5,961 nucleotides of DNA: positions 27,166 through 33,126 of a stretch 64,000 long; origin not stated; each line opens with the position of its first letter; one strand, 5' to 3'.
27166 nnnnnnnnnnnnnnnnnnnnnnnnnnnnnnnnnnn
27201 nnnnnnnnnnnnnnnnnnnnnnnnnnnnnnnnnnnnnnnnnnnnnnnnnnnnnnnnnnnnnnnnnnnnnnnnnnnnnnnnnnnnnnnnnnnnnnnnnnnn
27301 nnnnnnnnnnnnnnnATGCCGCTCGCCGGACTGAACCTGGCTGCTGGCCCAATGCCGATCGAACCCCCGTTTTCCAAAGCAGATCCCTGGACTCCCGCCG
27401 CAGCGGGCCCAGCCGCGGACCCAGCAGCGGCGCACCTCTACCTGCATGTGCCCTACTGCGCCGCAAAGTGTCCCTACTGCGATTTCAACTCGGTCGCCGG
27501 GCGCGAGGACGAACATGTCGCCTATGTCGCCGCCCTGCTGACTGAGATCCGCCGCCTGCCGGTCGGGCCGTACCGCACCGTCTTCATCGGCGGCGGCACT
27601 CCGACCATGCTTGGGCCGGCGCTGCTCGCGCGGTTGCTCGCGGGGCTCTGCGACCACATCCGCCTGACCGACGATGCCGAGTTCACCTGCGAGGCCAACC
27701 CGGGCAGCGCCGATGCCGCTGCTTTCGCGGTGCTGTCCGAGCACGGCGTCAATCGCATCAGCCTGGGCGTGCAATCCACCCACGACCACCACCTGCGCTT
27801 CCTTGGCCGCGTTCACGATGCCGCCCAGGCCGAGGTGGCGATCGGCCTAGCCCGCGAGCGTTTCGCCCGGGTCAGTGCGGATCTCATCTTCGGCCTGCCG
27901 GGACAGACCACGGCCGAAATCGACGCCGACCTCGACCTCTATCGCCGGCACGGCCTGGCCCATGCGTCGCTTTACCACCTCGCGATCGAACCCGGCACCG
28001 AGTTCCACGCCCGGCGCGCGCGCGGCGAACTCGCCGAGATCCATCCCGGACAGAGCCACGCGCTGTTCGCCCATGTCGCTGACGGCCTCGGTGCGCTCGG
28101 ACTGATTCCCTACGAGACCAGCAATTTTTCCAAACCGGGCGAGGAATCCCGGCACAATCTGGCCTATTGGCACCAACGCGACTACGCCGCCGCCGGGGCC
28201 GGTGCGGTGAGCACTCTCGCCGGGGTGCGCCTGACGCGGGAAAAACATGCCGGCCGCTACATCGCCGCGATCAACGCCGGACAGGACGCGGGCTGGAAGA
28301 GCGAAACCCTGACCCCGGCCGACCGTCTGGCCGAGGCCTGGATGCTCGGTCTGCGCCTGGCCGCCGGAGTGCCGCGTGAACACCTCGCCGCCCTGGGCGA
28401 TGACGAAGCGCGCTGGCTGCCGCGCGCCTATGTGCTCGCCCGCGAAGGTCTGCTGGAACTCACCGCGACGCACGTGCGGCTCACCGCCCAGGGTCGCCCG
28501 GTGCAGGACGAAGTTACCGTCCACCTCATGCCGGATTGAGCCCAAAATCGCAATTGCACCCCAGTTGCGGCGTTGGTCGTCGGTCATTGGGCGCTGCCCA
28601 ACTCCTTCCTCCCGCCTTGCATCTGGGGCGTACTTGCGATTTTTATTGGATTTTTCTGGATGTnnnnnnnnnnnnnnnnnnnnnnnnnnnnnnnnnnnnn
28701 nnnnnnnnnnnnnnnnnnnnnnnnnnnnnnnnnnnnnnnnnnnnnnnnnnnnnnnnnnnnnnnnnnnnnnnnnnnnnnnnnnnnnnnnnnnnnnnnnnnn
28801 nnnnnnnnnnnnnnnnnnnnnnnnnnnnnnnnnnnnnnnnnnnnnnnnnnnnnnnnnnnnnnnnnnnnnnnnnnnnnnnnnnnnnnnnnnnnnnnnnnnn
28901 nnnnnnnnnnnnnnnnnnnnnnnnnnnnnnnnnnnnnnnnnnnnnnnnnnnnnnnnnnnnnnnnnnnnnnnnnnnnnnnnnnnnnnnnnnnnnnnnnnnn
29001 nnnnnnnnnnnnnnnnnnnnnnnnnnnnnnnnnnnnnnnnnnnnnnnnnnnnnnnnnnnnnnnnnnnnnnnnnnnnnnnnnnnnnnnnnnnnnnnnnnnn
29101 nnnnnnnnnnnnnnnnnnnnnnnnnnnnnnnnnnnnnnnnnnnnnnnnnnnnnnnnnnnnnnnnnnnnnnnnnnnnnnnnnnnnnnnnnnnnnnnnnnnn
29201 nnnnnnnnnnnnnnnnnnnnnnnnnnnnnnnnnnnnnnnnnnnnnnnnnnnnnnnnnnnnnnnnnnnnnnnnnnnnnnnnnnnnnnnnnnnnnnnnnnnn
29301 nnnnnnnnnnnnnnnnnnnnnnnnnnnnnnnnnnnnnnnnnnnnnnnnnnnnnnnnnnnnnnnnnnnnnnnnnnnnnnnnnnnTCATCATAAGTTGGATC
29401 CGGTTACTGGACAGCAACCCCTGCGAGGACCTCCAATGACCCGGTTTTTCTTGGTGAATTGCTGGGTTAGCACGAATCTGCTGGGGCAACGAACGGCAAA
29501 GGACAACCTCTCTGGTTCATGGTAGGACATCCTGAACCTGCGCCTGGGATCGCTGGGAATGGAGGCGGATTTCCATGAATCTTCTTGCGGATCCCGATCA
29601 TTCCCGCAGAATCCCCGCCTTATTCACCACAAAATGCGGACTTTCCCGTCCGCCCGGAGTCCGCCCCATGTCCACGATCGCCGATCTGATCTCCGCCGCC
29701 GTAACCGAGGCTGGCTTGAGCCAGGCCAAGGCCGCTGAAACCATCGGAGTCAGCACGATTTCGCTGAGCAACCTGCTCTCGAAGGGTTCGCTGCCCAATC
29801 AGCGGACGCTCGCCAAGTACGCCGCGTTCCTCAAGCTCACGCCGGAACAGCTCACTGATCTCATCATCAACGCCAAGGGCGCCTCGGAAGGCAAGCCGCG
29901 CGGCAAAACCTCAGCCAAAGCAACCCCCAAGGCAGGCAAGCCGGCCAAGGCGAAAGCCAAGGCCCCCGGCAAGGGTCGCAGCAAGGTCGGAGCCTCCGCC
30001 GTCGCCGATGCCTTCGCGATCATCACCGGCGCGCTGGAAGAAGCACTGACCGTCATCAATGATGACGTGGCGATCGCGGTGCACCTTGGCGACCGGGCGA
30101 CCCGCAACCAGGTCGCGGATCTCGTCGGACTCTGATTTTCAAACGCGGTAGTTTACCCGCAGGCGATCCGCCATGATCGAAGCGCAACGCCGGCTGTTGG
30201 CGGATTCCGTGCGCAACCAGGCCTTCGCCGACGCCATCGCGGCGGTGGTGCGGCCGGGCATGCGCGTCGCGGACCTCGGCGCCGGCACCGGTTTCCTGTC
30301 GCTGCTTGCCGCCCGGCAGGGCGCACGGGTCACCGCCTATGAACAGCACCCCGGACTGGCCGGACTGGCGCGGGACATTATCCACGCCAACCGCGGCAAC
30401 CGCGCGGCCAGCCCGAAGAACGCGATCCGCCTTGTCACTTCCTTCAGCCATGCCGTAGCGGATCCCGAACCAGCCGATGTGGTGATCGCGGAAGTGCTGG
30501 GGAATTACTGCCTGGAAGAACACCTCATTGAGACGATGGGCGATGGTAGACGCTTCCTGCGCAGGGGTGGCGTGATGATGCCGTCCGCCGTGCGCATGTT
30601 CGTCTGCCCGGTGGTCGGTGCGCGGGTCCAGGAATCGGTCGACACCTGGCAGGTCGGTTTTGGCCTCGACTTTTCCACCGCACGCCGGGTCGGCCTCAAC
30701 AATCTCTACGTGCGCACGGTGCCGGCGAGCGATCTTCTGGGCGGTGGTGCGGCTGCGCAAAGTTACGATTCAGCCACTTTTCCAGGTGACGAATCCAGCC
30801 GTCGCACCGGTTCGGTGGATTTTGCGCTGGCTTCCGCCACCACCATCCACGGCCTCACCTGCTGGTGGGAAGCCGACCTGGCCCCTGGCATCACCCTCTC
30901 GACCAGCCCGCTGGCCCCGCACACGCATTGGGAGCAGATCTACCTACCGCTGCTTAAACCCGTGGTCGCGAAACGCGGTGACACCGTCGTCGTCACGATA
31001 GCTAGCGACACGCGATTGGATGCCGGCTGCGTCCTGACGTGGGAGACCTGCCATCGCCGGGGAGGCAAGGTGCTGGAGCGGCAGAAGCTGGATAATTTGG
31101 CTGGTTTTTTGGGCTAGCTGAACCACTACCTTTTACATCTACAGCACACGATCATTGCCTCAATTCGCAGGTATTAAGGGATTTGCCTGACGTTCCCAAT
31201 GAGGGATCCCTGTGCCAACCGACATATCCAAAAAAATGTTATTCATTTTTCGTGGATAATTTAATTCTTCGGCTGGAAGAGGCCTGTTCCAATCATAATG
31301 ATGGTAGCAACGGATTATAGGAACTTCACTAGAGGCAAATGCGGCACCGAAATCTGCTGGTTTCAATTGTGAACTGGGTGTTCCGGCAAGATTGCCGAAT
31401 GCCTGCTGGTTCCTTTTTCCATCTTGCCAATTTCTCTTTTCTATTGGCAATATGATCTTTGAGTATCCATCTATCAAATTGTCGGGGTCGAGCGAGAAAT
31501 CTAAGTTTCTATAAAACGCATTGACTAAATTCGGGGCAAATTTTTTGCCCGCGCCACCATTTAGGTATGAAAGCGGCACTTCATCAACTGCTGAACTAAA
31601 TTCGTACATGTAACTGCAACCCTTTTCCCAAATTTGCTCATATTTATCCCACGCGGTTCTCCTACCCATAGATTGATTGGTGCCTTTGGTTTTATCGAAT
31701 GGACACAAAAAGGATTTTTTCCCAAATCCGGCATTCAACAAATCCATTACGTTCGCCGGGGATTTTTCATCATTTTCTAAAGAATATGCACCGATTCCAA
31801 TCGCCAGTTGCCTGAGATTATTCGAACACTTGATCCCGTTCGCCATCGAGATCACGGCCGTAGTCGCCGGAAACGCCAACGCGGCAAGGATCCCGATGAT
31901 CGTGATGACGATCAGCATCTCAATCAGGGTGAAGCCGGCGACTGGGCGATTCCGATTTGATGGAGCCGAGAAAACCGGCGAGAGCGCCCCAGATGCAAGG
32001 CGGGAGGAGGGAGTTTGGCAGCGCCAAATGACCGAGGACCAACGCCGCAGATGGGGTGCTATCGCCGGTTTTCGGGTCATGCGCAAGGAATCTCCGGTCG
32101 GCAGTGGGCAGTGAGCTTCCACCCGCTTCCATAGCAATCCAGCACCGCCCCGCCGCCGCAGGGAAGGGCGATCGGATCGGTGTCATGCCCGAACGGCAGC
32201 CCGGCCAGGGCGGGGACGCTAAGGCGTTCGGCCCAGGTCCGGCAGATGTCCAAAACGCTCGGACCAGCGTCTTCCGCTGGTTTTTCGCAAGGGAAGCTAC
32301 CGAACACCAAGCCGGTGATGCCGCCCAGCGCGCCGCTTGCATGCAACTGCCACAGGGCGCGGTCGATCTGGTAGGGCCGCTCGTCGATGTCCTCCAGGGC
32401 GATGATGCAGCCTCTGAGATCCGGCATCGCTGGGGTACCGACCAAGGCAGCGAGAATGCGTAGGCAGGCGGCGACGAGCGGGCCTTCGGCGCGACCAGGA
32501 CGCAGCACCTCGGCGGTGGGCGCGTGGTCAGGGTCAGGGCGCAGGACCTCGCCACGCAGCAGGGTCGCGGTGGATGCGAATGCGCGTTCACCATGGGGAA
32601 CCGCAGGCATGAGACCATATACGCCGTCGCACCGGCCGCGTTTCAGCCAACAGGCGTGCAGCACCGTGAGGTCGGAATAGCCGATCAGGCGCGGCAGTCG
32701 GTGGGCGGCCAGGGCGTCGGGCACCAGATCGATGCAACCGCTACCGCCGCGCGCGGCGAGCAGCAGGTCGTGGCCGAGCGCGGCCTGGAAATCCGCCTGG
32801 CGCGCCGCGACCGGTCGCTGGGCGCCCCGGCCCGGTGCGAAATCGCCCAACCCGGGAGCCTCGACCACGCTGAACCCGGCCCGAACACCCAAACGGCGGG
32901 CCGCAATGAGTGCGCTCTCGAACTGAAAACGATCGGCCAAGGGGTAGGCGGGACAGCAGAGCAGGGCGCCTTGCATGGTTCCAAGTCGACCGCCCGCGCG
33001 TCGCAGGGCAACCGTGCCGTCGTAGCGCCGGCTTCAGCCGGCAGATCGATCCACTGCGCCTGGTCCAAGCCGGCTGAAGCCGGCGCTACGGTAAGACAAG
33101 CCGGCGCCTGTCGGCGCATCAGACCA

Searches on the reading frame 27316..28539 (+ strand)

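Call 12: search_protein_families(library=pfam, proteins=[window:27316-28539:+], max_evalue=0.001)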
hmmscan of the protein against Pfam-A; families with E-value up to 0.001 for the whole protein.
window:27316-28539:+ (407 aa): 2 families
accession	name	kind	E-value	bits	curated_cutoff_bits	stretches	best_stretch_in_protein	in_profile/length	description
PF04055.27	Radical_SAM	-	1.9e-23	83.9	29.5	1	43-208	2-165/166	Radical SAM superfamily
PF06969.22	HemN_C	-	3.7e-11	43.3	24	1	332-396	1-67/67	HemN C-terminal domain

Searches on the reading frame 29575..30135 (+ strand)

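Call 12: search_protein_families(library=pfam, proteins=[window:29575-30135:+], max_evalue=0.001)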
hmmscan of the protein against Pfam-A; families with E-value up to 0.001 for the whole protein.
window:29575-30135:+ (186 aa): 3 families
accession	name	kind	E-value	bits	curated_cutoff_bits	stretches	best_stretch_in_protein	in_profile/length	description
PF01381.28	HTH_3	-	6.3e-08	33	23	1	43-92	5-54/55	Helix-turn-helix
PF13560.12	HTH_31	-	0.00049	20.8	27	0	45-94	12-62/64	Helix-turn-helix domain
PF12844.13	HTH_19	-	0.00081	19.7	30.2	0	45-93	10-58/64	Helix-turn-helix domain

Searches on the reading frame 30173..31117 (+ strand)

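Call 12: search_protein_families(library=pfam, proteins=[window:30173-31117:+], max_evalue=0.001)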
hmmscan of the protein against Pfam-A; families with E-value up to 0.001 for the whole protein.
window:30173-31117:+ (314 aa): 6 families
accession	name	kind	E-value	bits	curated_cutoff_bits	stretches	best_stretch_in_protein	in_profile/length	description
PF22528.1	PRMT_C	-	1.1e-12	48.7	27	1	141-277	4-142/164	Arginine methyltransferase oligomerization subdomain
PF17286.7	PRMT5_C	-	2.7e-07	31.1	30.3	1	207-277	59-132/167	PRMT5 oligomerisation domain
PF13649.12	Methyltransf_25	-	9.6e-05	23.4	27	1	32-133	1-97/97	Methyltransferase domain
PF06325.19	PrmA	-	0.00024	21.1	22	1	21-113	154-239/296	Ribosomal protein L11 methyltransferase (PrmA)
PF08241.18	Methyltransf_11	-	0.00073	20.6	21.2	0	34-135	2-93/95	Methyltransferase domain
PF13847.12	Methyltransf_31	-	0.00085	19.5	27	0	28-140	3-112/145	Methyltransferase domain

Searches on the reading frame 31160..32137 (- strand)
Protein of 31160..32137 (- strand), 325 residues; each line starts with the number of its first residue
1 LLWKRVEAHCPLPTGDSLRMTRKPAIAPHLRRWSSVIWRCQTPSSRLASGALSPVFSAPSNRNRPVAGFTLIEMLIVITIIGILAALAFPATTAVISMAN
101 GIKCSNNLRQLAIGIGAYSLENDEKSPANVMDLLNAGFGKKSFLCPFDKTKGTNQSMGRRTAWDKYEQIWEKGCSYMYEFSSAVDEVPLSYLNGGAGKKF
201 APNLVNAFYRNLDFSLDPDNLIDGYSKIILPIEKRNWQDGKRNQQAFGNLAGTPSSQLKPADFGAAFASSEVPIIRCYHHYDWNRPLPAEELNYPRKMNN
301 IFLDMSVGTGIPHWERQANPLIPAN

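Call 12: search_protein_families(library=pfam, proteins=[window:31160-32137:-], max_evalue=0.001)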
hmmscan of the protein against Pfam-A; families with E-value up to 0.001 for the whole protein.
window:31160-32137:- (325 aa): 1 family
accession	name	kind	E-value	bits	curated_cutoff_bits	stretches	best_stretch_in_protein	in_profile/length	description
PF07963.17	N_methyl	-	8.8e-09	35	21.2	1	65-89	3-27/27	Prokaryotic N-terminal methylation motif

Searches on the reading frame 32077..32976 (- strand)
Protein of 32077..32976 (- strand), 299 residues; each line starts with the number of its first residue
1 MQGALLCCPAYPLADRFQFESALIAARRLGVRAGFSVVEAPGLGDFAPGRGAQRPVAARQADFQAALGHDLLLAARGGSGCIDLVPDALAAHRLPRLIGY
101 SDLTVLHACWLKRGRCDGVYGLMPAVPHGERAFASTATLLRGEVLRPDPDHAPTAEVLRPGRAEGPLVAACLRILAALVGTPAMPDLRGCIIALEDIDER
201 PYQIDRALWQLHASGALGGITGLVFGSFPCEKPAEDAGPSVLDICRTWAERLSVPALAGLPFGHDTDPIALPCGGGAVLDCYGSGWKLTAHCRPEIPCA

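Call 12: search_protein_families(library=pfam, proteins=[window:32077-32976:-], max_evalue=0.001)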
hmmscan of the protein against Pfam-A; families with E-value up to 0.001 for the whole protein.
window:32077-32976:- (299 aa): 2 families
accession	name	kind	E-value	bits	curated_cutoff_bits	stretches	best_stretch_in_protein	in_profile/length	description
PF17676.7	Peptidase_S66C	-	3.4e-29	102.3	23.7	1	164-277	1-118/120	LD-carboxypeptidase C-terminal domain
PF02016.21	Peptidase_S66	-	3.6e-08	34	25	1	7-119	4-119/121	LD-carboxypeptidase N-terminal domain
